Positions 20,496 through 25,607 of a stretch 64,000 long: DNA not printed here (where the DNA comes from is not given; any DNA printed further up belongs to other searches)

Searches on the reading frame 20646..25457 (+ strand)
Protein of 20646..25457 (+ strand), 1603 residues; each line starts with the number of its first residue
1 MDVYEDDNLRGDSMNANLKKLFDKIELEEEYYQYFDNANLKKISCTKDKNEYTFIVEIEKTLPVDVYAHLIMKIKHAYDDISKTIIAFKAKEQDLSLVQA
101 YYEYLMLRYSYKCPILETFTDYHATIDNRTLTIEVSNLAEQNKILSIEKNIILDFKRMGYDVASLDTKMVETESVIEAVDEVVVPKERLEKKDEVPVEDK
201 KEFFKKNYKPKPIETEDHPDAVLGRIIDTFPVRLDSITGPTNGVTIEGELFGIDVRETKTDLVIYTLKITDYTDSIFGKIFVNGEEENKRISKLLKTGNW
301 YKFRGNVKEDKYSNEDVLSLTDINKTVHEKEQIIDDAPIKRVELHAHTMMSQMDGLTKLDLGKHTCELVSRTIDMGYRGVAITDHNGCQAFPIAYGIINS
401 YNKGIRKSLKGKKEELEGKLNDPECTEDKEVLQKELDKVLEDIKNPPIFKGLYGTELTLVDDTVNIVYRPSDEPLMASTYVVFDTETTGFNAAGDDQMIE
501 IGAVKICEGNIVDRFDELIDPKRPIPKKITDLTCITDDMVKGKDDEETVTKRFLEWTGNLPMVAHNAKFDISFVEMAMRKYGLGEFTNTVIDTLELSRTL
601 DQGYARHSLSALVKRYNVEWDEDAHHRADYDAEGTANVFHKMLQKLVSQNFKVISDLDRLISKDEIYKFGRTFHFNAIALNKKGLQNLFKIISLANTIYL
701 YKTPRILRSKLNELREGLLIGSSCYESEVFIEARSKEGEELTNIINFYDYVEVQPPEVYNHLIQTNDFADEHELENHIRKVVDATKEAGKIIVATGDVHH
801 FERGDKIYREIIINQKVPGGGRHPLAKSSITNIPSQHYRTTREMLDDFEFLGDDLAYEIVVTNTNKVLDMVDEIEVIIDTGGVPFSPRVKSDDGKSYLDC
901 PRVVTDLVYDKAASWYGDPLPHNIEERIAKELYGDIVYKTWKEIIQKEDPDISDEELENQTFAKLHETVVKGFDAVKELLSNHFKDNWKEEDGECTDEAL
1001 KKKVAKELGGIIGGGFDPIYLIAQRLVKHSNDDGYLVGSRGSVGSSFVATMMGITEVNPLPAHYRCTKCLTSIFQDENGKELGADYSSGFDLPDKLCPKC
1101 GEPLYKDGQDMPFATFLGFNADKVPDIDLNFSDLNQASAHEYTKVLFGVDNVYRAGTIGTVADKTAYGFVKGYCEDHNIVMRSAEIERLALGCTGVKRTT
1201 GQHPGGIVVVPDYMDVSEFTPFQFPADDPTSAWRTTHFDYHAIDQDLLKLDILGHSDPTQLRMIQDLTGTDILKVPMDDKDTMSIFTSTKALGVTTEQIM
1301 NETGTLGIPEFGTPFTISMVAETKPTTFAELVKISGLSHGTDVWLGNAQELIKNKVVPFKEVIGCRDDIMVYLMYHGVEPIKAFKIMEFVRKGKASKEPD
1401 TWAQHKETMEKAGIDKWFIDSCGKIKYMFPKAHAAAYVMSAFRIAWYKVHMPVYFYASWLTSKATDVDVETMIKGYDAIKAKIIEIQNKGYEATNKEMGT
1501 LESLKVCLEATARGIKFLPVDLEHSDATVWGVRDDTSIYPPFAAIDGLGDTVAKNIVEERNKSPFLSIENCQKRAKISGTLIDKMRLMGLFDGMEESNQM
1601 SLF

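Call 63: search_protein_families(library=pfam, max_evalue=0.001, proteins=[window:20646-25457:+])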
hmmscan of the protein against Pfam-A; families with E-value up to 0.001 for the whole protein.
window:20646-25457:+ (1603 aa): 8 families
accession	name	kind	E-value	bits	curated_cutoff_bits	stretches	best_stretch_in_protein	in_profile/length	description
PF07733.18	DNA_pol3_alpha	-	6.4e-52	177.2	23.9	2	980-1167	3-144/260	Bacterial DNA polymerase III alpha NTPase domain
PF00929.31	RNase_T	-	3.8e-36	125.6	24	1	481-639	1-164/164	Exonuclease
PF17657.6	DNA_pol3_finger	-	2.8e-25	89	22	1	1258-1409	2-162/166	Bacterial DNA polymerase III alpha subunit finger domain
PF14579.12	HHH_6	-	6.3e-12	46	25.6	1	1514-1597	1-86/90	Helix-hairpin-helix motif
PF02811.25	PHP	-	2.7e-09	38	26.4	1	343-403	1-49/164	PHP domain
PF14480.11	DNA_pol3_a_NI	-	1.1e-08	35.4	22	1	18-86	2-70/72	DNA polymerase III polC-type N-terminus I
PF01612.26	DNA_pol_A_exo1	-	2.5e-05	24.6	23.6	0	559-626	76-136/173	3'-5' exonuclease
PF01336.31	tRNA_anti-codon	-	8.9e-05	22.8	27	1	244-313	1-63/75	OB-fold nucleic acid binding domain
